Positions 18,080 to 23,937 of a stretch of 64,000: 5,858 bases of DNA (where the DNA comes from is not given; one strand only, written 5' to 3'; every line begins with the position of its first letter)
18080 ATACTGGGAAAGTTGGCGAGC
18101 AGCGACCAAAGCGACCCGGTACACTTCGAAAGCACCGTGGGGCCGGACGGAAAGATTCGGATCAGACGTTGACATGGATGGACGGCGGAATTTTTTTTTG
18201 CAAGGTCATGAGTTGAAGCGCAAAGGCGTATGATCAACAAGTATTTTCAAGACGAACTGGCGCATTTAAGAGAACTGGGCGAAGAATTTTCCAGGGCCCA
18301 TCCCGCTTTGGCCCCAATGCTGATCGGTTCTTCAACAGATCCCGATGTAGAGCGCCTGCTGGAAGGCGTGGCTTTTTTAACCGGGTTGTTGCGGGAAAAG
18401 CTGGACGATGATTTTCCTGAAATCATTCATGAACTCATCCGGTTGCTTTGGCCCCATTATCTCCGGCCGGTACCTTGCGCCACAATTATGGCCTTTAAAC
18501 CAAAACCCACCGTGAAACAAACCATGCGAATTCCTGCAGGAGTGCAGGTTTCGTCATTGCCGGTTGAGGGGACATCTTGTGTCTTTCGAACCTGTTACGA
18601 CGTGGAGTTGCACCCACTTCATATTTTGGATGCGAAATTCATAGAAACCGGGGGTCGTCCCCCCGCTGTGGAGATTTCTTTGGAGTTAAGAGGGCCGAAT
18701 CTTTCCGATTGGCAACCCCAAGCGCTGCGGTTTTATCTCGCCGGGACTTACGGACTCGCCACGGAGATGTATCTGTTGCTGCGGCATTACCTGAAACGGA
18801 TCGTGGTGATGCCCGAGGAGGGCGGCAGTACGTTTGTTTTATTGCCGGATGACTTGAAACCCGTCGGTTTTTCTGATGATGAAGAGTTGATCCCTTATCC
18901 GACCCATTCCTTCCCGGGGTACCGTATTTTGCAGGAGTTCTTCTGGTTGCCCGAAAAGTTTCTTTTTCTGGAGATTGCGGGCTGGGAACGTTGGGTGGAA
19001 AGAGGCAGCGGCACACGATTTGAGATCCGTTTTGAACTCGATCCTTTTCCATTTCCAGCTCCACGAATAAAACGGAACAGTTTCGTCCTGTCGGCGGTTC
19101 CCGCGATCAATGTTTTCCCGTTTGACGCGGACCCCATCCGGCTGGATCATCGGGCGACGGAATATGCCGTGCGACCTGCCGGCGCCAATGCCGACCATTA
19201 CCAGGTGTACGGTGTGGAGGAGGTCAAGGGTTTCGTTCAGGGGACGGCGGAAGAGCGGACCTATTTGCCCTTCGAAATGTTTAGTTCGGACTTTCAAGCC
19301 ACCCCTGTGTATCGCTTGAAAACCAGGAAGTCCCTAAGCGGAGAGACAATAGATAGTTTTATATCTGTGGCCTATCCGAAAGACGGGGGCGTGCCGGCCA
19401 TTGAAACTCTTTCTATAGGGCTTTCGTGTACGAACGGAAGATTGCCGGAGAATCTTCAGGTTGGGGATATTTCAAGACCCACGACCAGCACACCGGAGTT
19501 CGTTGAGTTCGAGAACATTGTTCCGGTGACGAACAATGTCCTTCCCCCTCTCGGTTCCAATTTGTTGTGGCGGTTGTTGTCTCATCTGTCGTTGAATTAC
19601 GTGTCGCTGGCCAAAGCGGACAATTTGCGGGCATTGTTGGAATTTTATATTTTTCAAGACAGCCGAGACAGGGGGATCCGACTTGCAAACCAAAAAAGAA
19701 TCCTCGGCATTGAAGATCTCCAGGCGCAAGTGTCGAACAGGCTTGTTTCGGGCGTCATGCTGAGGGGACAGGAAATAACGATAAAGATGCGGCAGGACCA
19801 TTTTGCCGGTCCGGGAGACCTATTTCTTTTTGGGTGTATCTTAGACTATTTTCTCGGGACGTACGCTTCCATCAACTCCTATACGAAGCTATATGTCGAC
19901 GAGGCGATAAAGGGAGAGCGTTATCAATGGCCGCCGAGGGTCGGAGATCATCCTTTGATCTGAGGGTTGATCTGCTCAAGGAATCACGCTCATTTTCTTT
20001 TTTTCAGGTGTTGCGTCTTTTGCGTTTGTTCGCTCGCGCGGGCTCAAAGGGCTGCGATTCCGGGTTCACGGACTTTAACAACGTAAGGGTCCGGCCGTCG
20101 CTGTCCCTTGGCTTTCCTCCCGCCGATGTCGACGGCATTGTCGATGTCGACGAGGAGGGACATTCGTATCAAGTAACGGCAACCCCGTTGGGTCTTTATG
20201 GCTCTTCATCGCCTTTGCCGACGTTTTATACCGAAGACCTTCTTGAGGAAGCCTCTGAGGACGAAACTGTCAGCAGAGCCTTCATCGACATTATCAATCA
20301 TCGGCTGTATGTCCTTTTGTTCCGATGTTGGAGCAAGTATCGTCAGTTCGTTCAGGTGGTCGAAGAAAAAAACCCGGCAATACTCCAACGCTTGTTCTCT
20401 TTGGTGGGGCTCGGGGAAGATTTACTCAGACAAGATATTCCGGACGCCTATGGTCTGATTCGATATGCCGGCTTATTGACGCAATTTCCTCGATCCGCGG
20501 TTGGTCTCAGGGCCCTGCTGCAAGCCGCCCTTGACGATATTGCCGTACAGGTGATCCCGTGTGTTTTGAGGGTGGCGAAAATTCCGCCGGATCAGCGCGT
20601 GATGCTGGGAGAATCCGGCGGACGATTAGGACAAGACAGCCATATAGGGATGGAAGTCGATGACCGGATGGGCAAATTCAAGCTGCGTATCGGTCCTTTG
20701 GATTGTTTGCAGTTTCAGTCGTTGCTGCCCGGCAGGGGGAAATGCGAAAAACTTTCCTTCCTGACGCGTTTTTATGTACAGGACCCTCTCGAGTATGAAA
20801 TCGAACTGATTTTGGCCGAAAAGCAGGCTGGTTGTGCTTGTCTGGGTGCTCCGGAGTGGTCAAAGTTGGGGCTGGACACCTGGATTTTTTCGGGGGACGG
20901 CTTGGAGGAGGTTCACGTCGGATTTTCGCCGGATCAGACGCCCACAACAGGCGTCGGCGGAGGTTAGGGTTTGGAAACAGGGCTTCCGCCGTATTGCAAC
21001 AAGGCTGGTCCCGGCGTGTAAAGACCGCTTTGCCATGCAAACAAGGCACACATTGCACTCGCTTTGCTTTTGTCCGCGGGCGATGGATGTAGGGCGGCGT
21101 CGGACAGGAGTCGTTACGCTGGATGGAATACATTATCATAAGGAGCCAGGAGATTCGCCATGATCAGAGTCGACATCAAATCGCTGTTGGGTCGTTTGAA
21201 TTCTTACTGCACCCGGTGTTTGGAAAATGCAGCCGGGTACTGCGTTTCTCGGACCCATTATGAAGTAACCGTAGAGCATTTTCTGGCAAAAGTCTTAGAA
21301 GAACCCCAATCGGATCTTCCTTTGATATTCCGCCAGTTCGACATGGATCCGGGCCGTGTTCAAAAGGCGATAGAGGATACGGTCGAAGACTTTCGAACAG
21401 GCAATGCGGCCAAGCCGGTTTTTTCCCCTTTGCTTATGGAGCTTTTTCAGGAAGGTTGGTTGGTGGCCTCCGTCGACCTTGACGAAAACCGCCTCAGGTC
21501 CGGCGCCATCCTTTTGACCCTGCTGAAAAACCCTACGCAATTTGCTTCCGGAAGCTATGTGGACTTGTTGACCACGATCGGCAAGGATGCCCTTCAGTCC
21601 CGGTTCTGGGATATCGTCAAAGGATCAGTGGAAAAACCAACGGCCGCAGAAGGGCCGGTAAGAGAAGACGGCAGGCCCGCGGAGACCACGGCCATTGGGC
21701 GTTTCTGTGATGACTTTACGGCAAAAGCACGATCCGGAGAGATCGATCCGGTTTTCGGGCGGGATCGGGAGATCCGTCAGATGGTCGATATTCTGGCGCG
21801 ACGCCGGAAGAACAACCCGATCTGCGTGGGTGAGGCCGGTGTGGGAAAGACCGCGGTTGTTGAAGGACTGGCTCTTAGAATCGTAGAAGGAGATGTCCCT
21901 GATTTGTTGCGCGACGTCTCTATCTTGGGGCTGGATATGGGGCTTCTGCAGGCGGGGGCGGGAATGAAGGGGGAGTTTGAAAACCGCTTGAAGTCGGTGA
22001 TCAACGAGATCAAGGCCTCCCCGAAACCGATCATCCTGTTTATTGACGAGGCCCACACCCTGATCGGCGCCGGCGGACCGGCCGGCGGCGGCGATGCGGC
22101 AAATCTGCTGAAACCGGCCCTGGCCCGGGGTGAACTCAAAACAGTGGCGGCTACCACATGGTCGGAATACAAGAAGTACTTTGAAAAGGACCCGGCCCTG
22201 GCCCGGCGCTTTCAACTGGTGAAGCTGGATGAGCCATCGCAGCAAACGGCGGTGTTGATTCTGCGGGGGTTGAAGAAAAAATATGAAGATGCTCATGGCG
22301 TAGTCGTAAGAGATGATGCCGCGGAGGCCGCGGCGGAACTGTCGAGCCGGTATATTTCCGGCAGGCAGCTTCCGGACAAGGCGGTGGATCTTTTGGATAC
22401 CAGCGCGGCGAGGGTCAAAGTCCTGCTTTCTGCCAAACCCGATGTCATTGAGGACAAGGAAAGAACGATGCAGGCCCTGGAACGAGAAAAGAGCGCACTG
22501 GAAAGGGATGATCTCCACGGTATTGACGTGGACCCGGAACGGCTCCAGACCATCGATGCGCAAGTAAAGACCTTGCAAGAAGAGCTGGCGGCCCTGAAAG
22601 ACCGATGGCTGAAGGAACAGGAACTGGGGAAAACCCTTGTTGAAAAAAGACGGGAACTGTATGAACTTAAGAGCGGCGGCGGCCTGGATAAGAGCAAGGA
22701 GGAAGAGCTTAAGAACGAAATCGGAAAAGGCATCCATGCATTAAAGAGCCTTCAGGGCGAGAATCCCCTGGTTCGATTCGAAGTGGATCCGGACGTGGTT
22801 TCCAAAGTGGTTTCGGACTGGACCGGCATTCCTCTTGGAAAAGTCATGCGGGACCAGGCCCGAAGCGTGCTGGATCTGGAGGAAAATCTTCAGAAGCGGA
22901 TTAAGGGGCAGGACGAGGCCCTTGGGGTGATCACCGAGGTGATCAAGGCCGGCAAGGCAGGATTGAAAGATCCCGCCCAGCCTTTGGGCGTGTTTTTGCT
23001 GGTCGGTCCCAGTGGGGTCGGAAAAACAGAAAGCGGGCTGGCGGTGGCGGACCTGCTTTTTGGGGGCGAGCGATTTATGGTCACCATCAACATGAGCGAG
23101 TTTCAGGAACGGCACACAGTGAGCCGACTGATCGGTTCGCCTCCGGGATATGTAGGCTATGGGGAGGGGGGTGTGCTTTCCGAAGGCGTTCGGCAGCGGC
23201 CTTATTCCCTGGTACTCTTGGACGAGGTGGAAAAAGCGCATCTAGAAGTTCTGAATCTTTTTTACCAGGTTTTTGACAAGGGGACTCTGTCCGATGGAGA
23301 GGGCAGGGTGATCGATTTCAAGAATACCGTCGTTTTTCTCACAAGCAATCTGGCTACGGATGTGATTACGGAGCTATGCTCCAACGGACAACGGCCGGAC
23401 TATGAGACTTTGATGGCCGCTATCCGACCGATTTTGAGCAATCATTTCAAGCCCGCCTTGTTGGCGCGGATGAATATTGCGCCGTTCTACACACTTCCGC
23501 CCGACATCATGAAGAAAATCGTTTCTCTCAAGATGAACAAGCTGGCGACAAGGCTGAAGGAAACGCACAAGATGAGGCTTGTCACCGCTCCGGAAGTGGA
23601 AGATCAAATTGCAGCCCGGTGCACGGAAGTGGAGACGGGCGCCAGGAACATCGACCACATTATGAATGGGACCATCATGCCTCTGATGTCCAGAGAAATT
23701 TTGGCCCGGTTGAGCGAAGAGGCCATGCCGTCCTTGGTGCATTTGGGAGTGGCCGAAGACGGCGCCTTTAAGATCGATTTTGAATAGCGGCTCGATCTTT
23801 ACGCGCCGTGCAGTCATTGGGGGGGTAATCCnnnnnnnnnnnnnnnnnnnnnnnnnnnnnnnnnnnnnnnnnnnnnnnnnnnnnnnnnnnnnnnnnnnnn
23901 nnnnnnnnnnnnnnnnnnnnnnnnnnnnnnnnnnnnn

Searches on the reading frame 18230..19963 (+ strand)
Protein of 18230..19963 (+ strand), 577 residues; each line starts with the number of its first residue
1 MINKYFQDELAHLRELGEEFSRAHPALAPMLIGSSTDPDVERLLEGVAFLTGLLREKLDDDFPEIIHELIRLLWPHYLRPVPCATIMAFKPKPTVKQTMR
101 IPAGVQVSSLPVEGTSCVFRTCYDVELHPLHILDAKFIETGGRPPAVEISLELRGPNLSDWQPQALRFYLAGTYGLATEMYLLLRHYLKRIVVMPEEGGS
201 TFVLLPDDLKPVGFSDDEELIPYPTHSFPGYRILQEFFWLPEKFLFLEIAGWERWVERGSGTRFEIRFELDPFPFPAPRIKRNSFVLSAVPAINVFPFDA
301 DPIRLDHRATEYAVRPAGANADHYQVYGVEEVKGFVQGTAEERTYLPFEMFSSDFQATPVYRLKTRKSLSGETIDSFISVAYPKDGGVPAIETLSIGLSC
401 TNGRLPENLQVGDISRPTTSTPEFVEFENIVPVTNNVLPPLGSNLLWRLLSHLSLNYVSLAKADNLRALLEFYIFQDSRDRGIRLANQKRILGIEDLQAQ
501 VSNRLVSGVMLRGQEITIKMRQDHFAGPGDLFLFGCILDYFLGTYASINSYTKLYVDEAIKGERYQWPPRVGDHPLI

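Call 5: search_protein_families(library=pfam, proteins=[window:18230-19963:+], max_evalue=0.01)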
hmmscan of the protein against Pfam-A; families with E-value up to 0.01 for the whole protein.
window:18230-19963:+ (577 aa): 1 family
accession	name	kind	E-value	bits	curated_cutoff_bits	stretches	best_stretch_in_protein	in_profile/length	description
PF05947.17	T6SS_TssF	-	2.8e-150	502.2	25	1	3-573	6-607/608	Type VI secretion system, TssF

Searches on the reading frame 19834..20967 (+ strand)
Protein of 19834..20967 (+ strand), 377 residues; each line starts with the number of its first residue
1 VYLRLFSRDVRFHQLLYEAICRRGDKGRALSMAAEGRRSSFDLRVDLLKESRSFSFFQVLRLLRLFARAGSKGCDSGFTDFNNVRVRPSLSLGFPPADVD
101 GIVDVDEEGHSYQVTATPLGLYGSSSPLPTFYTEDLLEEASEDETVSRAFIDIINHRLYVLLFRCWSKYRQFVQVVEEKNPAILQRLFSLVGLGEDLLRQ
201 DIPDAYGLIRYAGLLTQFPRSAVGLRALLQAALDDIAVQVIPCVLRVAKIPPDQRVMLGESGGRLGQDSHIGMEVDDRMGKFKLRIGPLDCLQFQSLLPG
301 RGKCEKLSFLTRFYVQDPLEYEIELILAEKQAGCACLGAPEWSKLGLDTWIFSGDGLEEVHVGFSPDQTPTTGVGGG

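Call 5: search_protein_families(library=pfam, proteins=[window:19834-20967:+], max_evalue=0.01)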
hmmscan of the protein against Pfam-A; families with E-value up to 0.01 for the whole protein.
window:19834-20967:+ (377 aa): 1 family
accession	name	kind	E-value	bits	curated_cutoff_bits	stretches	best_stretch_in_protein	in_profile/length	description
PF06996.16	T6SS_TssG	-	8.4e-84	281.8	24.6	1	52-351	3-303/304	Type VI secretion, TssG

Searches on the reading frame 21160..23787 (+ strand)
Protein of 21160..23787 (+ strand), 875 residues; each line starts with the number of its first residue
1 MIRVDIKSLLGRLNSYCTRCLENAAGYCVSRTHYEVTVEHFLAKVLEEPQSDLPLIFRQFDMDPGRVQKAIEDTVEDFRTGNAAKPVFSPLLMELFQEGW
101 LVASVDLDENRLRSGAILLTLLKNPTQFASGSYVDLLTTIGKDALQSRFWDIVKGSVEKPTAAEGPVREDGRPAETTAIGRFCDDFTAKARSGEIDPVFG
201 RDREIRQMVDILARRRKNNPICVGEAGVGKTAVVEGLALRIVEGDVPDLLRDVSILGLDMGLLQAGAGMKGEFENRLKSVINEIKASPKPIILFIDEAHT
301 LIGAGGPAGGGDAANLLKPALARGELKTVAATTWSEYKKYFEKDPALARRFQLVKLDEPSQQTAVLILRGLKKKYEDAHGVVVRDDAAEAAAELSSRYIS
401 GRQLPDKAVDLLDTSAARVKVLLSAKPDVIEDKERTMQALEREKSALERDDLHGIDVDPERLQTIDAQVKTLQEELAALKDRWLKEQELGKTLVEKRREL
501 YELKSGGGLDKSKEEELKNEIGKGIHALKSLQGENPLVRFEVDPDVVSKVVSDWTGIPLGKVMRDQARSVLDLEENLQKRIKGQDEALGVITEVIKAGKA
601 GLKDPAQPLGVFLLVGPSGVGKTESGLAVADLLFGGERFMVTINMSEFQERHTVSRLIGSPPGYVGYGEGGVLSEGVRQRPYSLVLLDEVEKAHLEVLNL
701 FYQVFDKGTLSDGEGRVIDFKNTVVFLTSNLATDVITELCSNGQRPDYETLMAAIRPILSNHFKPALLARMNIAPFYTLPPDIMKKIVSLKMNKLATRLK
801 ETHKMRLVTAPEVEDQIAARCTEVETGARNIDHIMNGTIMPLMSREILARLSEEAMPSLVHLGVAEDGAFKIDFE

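Call 5: search_protein_families(library=pfam, proteins=[window:21160-23787:+], max_evalue=0.01)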
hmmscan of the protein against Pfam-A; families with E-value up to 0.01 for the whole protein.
window:21160-23787:+ (875 aa): 12 families
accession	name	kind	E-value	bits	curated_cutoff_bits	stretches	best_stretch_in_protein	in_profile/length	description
PF07724.20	AAA_2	-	4.6e-51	173.6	27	1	608-773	2-165/166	AAA domain (Cdc48 subfamily)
PF17871.7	AAA_lid_9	-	6.8e-29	100.3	22.8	1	360-451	1-92/104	AAA lid domain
PF00004.35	AAA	-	4.2e-15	56.8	21.2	2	223-351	4-123/131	ATPase family associated with various cellular activities (AAA)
PF10431.15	ClpB_D2-small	-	2.1e-14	53.7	21.9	1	781-852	3-73/81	C-terminal, D2-small domain, of ClpB protein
PF13191.12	AAA_16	-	1.4e-10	42.4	32.6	1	198-246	2-60/167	AAA ATPase domain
PF07728.20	AAA_5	-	1.9e-08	34.9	22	1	612-730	2-122/139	AAA domain (dynein-related subfamily)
PF13401.12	AAA_22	-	6.2e-08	33.5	27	0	216-301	4-96/130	AAA domain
PF12775.13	AAA_7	-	0.0015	18.6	25.8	0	209-237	26-53/181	P-loop containing dynein motor region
PF01637.24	ATPase_2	-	0.0019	18.5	33.2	0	199-235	2-38/225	ATPase domain predominantly from Archaea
PF02861.25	Clp_N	-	0.0023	18.5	20.7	1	27-73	4-50/53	Clp amino terminal domain, pathogenicity island component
PF16326.10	ABC_tran_CTD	-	0.0039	17.8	32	0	431-484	11-65/69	ABC transporter C-terminal domain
PF25201.1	nSTAND6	-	0.0043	17.5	27.7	0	198-238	1-39/148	Novel STAND NTPase 6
